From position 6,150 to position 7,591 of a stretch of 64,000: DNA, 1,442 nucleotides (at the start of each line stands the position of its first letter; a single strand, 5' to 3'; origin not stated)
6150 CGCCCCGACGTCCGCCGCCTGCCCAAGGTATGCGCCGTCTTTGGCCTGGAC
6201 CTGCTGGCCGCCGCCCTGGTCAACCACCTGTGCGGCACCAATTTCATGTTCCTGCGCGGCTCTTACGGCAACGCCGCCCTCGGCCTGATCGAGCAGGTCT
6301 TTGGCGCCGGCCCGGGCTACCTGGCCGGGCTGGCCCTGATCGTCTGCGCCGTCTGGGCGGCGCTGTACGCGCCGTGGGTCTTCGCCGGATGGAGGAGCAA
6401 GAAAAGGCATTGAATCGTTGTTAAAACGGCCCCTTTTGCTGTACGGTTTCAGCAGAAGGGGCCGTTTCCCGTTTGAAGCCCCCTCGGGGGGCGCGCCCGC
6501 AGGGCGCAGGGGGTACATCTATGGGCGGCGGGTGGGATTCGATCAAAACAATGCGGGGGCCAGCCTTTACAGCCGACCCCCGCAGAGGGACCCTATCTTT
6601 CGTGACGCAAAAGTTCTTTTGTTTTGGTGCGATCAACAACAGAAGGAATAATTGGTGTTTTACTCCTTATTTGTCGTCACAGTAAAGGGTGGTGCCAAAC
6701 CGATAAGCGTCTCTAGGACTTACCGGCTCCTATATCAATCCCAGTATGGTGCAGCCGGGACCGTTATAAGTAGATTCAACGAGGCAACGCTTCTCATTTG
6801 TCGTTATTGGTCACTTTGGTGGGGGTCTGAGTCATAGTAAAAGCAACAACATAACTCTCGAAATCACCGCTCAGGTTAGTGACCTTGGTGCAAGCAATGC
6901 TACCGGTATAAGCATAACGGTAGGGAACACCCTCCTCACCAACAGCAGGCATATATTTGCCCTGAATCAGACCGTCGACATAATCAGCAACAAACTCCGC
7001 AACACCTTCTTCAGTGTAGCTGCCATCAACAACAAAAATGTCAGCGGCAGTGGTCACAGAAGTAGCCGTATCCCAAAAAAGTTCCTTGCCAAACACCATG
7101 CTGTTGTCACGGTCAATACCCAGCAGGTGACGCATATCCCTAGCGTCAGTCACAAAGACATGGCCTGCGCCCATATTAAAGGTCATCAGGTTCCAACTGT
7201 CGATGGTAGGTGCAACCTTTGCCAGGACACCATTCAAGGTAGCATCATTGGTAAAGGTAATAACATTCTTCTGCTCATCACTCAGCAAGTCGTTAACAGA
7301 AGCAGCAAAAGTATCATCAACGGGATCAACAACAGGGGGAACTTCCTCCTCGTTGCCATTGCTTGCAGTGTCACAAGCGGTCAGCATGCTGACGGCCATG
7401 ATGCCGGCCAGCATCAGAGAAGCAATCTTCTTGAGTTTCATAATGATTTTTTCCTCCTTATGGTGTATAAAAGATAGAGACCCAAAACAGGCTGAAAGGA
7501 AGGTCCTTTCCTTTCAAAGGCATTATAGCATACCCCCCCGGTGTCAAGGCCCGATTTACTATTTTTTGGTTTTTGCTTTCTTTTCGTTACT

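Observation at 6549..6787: Two-copy structured RNA-like element with compensatory base changes (copy A)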

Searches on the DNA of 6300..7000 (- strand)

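Call 5: search_rna_families(source=window, start=6300, end=7000, threshold=evalue, max_evalue=10, show_alignments=3)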
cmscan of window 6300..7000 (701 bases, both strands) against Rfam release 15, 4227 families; matches with E-value up to 10: 8.
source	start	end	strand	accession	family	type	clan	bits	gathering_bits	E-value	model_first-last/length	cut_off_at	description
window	6405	6481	+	RF03600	MIR3627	Gene; miRNA;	-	20.8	64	0.076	1-89/89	no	MIR3627 microRNA precursor family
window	6425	6467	+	RF04198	MIR8670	Gene; miRNA;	-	18.9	150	0.75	1-142/142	no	MIR8670 microRNA precursor family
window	6425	6466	+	RF02021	mir-3179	Gene; miRNA;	-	18.8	90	1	1-84/84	no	mir-3179 microRNA precursor family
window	6424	6467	-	RF03593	mir-2331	Gene; miRNA;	-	17.1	100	4.9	1-71/71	no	mir-2331 microRNA precursor family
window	6425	6466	-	RF02021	mir-3179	Gene; miRNA;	-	16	90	5.4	1-84/84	no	mir-3179 microRNA precursor family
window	6424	6519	-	RF03082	dinG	Gene; sRNA;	-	15.3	46.9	6.2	1-87/87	no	dinG RNA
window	6423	6602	-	RF02354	BjrC80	Gene; sRNA;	-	13.4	80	4.9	1-162/162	no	Bradyrhizobiaceae sRNA BjrC80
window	6965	6999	-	RF01128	sR43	Gene; snRNA; snoRNA; CD-box;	-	10.3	45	7.7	25-56/56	no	Small nucleolar RNA sR42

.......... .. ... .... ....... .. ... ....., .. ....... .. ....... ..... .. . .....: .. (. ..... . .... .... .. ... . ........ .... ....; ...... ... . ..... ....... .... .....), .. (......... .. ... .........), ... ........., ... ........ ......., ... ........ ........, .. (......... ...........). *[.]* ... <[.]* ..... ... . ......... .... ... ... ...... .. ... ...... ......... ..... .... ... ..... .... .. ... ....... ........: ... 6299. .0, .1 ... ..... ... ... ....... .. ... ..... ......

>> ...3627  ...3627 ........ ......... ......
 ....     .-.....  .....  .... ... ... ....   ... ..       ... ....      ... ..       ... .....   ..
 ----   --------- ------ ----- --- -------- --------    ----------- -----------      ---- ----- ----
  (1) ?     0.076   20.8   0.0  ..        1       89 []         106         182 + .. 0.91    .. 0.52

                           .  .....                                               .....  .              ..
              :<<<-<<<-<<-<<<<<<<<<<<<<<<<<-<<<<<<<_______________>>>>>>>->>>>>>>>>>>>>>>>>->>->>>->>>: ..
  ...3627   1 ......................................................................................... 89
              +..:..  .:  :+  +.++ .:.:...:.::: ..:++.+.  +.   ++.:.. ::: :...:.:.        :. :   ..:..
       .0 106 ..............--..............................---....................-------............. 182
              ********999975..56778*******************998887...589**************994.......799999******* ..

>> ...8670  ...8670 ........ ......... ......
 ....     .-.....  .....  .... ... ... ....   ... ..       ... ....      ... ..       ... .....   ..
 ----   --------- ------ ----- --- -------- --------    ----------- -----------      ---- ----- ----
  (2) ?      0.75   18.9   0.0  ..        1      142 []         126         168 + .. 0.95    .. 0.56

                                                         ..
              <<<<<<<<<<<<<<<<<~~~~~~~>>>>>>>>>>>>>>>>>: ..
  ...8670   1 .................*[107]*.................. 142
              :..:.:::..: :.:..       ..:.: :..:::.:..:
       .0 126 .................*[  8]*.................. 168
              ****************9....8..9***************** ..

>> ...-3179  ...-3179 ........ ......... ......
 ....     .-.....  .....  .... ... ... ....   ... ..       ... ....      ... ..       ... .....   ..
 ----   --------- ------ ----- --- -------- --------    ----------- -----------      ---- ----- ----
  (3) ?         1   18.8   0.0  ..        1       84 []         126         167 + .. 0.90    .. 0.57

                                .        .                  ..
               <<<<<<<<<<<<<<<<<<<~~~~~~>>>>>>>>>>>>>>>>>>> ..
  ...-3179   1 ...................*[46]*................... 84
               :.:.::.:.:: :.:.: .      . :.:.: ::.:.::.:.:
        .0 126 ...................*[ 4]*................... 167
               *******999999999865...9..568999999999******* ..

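Call 16: search_dna_similar(query=window:6540-6795:-, collection=phages, mode=distant, max_evalue=0.01)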
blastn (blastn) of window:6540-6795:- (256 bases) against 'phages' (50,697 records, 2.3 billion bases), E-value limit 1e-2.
No match.

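Call 17: search_dna_similar(query=window:6540-6795:-, collection=plasmids, mode=distant, max_evalue=0.01)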
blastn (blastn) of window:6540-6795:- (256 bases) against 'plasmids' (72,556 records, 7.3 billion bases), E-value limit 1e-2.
No match.

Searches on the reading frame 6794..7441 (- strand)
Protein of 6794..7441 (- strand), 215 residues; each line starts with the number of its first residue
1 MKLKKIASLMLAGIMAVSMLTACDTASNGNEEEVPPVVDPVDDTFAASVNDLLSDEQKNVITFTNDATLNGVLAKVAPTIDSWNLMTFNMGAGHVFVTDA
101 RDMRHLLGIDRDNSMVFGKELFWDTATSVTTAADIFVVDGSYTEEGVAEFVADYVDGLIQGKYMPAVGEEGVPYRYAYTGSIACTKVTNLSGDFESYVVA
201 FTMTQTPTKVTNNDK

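Call 12: search_protein_families(library=pfam, proteins=[window:6794-7441:-], max_evalue=0.001)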
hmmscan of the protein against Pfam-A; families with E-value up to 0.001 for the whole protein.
window:6794-7441:- (215 aa): 0 families

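Call 20: find_encoding_contigs(protein=window:6794-7441:-, flank=3000, max_places=10)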
Protein window:6794-7441:- (215 aa): 18 contigs read that carry it; 10 places shown.
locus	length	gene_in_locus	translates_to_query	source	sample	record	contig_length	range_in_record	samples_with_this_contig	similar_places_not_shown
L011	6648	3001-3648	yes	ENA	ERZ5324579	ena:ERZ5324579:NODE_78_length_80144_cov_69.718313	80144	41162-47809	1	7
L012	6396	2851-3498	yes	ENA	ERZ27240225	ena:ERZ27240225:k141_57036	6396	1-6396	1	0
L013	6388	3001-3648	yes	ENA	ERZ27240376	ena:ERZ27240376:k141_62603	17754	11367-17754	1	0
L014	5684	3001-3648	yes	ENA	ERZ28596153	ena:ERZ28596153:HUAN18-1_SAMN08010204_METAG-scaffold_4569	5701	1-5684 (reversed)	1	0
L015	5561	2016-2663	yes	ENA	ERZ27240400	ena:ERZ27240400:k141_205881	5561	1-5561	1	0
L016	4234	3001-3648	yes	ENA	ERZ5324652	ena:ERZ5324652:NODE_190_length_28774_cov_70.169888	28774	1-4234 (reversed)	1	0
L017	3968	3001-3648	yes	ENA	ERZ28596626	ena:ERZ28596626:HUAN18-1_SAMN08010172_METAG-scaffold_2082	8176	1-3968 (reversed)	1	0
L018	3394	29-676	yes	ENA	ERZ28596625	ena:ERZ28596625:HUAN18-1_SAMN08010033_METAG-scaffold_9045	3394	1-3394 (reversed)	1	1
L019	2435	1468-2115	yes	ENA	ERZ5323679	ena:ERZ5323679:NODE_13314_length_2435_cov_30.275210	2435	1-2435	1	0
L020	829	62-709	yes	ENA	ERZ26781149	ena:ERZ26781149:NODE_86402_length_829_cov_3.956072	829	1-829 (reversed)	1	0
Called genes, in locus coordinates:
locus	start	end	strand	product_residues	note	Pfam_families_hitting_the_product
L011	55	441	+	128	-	PF22636:FlK, PF03061:4HBT (weak)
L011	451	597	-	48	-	-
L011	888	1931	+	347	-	-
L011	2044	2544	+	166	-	PF01047:MarR (weak), PF12802:MarR_2 (weak), PF13463:HTH_27 (weak)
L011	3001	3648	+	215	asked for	-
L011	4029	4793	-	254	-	PF14808:TMEM164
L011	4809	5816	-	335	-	PF00710:Asparaginase, PF17763:Asparaginase_C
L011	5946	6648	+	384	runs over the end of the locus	-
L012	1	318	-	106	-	?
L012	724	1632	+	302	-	PF06325:PrmA, PF05175:MTS, PF13489:Methyltransf_23 (weak), PF02475:TRM5-TYW2_MTfase (weak), PF13847:Methyltransf_31, PF08242:Methyltransf_12 (weak), PF13649:Methyltransf_25 (weak)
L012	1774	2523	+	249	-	PF20260:PUA_4, PF04452:Methyltrans_RNA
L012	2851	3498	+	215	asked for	-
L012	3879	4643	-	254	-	PF14808:TMEM164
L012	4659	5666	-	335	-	PF00710:Asparaginase, PF17763:Asparaginase_C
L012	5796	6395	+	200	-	?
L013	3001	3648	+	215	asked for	-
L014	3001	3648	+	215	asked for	-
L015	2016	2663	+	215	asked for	-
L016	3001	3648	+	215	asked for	-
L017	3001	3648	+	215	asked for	-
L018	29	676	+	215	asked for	-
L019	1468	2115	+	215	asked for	-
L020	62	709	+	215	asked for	-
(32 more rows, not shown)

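Call 27: find_homologous_proteins(query=window:6794-7441:-, max_evalue=0.001)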
Query window:6794-7441:- (215 aa): 3185 proteins with E <= 0.001 among 4242 candidates; the best 120 are listed.
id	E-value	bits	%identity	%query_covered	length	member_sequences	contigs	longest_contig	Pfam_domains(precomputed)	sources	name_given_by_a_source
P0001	4.2e-131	453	96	100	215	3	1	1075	-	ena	-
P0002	1.2e-127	442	95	100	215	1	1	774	-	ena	-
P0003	2.5e-126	437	93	100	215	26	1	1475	-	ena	-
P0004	6.8e-124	429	94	100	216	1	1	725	-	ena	-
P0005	8.9e-119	413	89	100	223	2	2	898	-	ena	-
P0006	1.8e-118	412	88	100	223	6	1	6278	-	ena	-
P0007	5.8e-118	410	88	100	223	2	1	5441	-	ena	-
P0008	1.0e-117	409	89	98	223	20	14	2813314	-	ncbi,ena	-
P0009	4.9e-117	407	88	100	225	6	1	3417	-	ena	-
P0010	2.2e-116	405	88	100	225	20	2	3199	-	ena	-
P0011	5.1e-116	404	87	99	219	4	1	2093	-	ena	-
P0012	1.7e-115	402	88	100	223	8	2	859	-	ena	-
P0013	5.1e-115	400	87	100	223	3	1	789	-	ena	-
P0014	5.3e-114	397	86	99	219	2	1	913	-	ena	-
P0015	8.6e-114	396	88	99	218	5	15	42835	-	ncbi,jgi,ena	-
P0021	2.9e-91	323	74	100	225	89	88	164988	-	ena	-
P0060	3.5e-35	140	41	99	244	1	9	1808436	-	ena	-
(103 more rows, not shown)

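Call 28: find_encoding_contigs(protein=P0008, flank=8000, max_places=4)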
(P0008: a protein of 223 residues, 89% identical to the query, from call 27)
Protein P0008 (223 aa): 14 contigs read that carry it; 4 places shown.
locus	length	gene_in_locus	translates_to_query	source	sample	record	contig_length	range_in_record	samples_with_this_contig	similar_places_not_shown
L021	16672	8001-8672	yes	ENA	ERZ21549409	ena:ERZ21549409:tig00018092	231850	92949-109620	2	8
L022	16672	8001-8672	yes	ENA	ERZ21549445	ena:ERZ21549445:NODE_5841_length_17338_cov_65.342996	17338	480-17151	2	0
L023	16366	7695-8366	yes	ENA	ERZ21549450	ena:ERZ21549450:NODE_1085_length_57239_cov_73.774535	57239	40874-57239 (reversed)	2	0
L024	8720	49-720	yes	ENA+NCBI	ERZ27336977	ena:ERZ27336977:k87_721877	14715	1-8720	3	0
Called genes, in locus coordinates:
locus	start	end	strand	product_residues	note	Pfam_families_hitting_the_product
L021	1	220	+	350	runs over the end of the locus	PF00465:Fe-ADH, PF13685:Fe-ADH_2, PF01761:DHQ_synthase, PF24621:DHQS_C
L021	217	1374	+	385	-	PF01264:Chorismate_synt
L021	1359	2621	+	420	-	PF08501:Shikimate_dh_N, PF01202:SKI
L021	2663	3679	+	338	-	PF18152:DAHP_snth_FXD, PF00793:DAHP_synth_1, PF03102:NeuB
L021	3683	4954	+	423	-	PF00275:EPSP_synthase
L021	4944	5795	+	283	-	PF03446:NAD_binding_2 (faint), PF02153:PDH_N, PF20463:PDH_C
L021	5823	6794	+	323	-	PF13280:WYL, PF25583:WCX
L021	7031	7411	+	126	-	-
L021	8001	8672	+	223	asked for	-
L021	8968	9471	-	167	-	PF13237:Fer4_10 (weak), PF14697:Fer4_21 (faint), PF25160:LdpA_Fe-S-bd (weak), PF12797:Fer4_2 (weak), PF13237:Fer4_10 (weak), PF00037:Fer4, PF12837:Fer4_6 (weak), PF12838:Fer4_7 (weak), +1 more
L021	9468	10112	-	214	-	PF00301:Rubredoxin, PF21349:RUBY_RBDX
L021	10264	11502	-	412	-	PF19789:DUF6273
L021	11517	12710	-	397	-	-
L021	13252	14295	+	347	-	PF03990:DUF348, PF07501:G5, PF06725:3D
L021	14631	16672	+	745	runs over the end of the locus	PF22019:GlgB_N (weak), PF02922:CBM_48, PF00128:Alpha-amylase, PF02806:Alpha-amylase_C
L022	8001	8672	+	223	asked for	-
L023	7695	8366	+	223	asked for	-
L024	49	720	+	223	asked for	-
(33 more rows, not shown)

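Call 29: find_encoding_contigs(protein=P0060, flank=8000, max_places=4)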
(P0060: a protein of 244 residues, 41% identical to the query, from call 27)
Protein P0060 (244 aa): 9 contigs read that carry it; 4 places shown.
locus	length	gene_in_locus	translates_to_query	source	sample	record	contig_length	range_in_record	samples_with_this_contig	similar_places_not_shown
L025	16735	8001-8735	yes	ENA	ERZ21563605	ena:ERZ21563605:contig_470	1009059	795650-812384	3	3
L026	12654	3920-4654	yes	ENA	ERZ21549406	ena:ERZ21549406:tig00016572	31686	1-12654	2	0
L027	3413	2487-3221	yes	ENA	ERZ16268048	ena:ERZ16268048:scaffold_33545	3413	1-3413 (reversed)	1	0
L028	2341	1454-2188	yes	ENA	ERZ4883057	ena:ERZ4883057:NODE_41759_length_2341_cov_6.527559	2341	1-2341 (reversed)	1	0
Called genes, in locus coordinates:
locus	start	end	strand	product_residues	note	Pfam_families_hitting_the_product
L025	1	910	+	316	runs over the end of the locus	PF07136:DUF1385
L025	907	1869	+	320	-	PF17827:PrmC_N, PF03602:Cons_hypoth95 (weak), PF05175:MTS (faint)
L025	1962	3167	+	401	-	PF01637:ATPase_2 (faint), PF00154:RecA_N, PF08423:Rad51, PF06745:ATPase (weak), PF27531:MT3502_N (weak), PF21096:RecA_C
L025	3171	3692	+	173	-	PF21982:RecX_HTH1 (weak), PF02631:RecX_HTH2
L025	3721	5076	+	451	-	PF00919:UPF0004, PF04055:Radical_SAM, PF18693:TRAM_2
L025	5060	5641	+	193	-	PF01066:CDP-OH_P_transf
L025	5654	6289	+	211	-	-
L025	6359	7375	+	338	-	PF01210:NAD_Gly3P_dh_N, PF03446:NAD_binding_2 (faint), PF03807:F420_oxidored, PF07479:NAD_Gly3P_dh_C, PF20618:GPD_NAD_C_bact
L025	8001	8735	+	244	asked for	-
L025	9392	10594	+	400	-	PF02441:Flavoprotein, PF04127:DFP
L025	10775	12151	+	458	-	PF01225:Mur_ligase, PF08245:Mur_ligase_M, PF02875:Mur_ligase_C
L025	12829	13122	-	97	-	-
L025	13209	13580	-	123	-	-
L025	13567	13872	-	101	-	-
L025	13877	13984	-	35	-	-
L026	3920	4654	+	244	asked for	-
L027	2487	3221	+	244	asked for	-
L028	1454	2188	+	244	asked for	-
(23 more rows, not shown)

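Call 47: search_protein_families(library=ncbifam, proteins=[window:6794-7441:-, P0060, P0021], max_evalue=0.1)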
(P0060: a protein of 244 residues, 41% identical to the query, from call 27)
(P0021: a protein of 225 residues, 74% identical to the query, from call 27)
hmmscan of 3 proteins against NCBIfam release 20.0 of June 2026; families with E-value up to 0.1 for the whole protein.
window:6794-7441:- (215 aa): 1 family
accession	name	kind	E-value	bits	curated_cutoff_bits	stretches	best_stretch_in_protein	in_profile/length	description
NF011660.0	PRK15080.1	equivalog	0.034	13.4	182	0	8-63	177-233/277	ethanolamine utilization protein EutJ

P0060 (244 aa): 2 families
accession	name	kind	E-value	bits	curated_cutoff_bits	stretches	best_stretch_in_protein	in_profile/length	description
NF007487.1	PRK10081.1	equivalog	0.01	15.5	94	1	4-31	4-30/48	lipoprotein toxin entericidin B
NF010364.0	PRK13792.1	equivalog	0.015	15.3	261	0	4-48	2-47/127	lysozyme inhibitor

P0021 (225 aa): 0 families

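Call 50: find_related_loci(query=A4, collection=metagenome_contigs, flank=1500)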
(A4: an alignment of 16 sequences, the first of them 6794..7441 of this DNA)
Query A4 (215 aa) in metagenome_contigs; peptide patterns used: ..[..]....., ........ (x = any residue, [..] = any of these).
600 stretches matched a pattern (row limit reached: there are more); 186 encode a relative of the query (tblastn E <= 1e-3); the best 80 are kept; 80 distinct loci.
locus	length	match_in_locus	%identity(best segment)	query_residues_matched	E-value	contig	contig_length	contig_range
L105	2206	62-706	97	1-215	8e-147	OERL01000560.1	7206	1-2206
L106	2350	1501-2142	88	1-214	2e-129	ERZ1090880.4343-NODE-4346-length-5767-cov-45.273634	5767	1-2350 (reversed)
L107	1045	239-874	88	1-213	2e-135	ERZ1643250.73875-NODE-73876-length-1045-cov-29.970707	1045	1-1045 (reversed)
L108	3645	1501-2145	73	1-214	1e-99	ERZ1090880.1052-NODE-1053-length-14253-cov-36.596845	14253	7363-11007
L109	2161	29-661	75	1-210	6e-101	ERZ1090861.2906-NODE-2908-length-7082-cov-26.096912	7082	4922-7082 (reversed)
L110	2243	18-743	43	1-212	2e-42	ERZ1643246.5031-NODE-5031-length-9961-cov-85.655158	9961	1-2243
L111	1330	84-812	41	1-212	2e-43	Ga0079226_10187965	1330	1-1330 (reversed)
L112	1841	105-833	42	1-212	1e-41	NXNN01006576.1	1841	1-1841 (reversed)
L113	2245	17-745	40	1-212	2e-40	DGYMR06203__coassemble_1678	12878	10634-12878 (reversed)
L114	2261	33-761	40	1-212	2e-40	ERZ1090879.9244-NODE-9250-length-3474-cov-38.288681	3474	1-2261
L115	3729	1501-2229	40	1-212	4e-39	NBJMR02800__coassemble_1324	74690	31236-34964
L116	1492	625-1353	40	1-212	1e-39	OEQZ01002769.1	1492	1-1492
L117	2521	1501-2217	37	1-212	7e-38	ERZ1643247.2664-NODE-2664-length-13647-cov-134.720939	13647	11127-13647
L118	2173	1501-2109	43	1-210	4e-36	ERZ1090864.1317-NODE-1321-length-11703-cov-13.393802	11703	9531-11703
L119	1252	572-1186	37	1-210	3e-35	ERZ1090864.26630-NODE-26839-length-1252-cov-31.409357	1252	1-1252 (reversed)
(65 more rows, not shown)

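Call 63: predict_structure(alignment_id=A4)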
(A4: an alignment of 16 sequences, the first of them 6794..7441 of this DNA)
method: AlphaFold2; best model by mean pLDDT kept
length: 215 residues; sequences in the alignment: 16
mean_pLDDT: 78.7   pTM: 0.74
mean pLDDT of the five models: 78.7, 77.3, 72.7, 71.9, 68.1
residues with pLDDT >= 90: 85; 70-90: 80; 50-70: 18; < 50: 32
segments of 3 or more residues with pLDDT < 50: 1-32
pLDDT, mean of each block of 10 residues (from residue 1): 36 36 35 67 90 92 94 90 70 78 94 78 88 91 90 90 86 90 89 84 93 61
secondary structure, 60 per line:
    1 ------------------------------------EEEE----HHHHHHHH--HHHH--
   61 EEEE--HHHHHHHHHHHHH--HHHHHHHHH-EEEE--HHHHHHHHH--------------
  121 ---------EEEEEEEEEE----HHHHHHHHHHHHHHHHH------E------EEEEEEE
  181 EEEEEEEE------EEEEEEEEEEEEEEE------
elements in order: E37-40 H45-52 H55-58 E61-64 H67-79 H82-90 E92-95 H98-106 E130-139 H144-160 E174-188 E195-209

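Call 66: fold_search(model_id=the predicted structure, library=pdb)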
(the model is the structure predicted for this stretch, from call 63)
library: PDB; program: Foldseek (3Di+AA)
matches with E <= 10: 559; with E <= 0.001: 0
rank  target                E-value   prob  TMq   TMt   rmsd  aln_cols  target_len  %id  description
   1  4qdb_A                1.6e-01  0.06  0.15  0.19  11.9       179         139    9  Crystal structure of mutant Thioesterase PA1618 (Q49A) from Pseudomonas aeruginosa (released 2015-05-13)
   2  4qda_E                1.8e-01  0.06  0.17  0.19  12.3       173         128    9  Crystal structure of mutant Thioesterase PA1618 (E64A) from Pseudomonas aeruginosa (released 2015-05-13)
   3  2xgn_A                2.2e-01  0.08  0.10  0.06  15.7        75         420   11  Structural and mechanistic studies on a cephalosporin esterase from the clavulanic acid biosynthesis pathway (released 2011-06-29)
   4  3r3a_B                2.2e-01  0.06  0.13  0.17  11.7       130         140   10  Crystal structure of Arthrobacter sp. strain SU 4-hydroxybenzoyl CoA thioesterase mutant Q58A complexed with 4-hydroxy (released 2012-03-28)
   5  4qda_F                2.3e-01  0.06  0.15  0.20  12.2       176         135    8  Crystal structure of mutant Thioesterase PA1618 (E64A) from Pseudomonas aeruginosa (released 2015-05-13)
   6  6t1a                  2.6e-01  0.06  0.18  0.16  21.6       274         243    8  Structure of mosquitocidal Cyt1Aa protoxin obtained by Serial Femtosecond Crystallography on in vivo grown crystals at p (released 2020-10-14)
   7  2xep_A                3.0e-01  0.06  0.10  0.06  15.7        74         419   11  Structural and mechanistic studies on a cephalosporin esterase from the clavulanic acid biosynthesis pathway (released 2011-06-29)
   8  2xf3_A                3.2e-01  0.06  0.10  0.06  15.7        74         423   11  Structural and mechanistic studies on a cephalosporin esterase from the clavulanic acid biosynthesis pathway (released 2011-06-29)
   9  4qda_A                3.2e-01  0.04  0.14  0.18  12.3       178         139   10  Crystal structure of mutant Thioesterase PA1618 (E64A) from Pseudomonas aeruginosa (released 2015-05-13)
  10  1sh8_A                3.2e-01  0.04  0.10  0.13  11.1        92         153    9  1.5 A Crystal Structure of a Protein of Unknown Function PA5026 from Pseudomonas aeruginosa, Probable Thioesterase (released 2004-07-06)
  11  4pws                  3.4e-01  0.06  0.14  0.16  14.8        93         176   15  Crystal structure of secreted proline rich antigen MTC28 (Rv0040c) at 2.15 A with bound chloride from Mycobacterium tube (released 2015-03-25)
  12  3rqb_B                3.6e-01  0.07  0.16  0.13  15.0       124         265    9  Crystal Structure of Conserved Protein of Unknown Function with Hot dog Fold from Alicyclobacillus acidocaldarius (released 2011-05-18)
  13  3u3n                  3.8e-01  0.15  0.28  0.27   8.6       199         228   12  Crystal structure of tablysin-15 (released 2012-02-15)
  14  4v8w_D                3.8e-01  0.05  0.16  0.03  17.9       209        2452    8  Structure and conformational variability of the Mycobacterium tuberculosis fatty acid synthase multienzyme complex (released 2014-07-09)
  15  4v8v_A                3.8e-01  0.05  0.16  0.02  17.9       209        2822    8  Structure and conformational variability of the Mycobacterium tuberculosis fatty acid synthase multienzyme complex (released 2014-07-09)
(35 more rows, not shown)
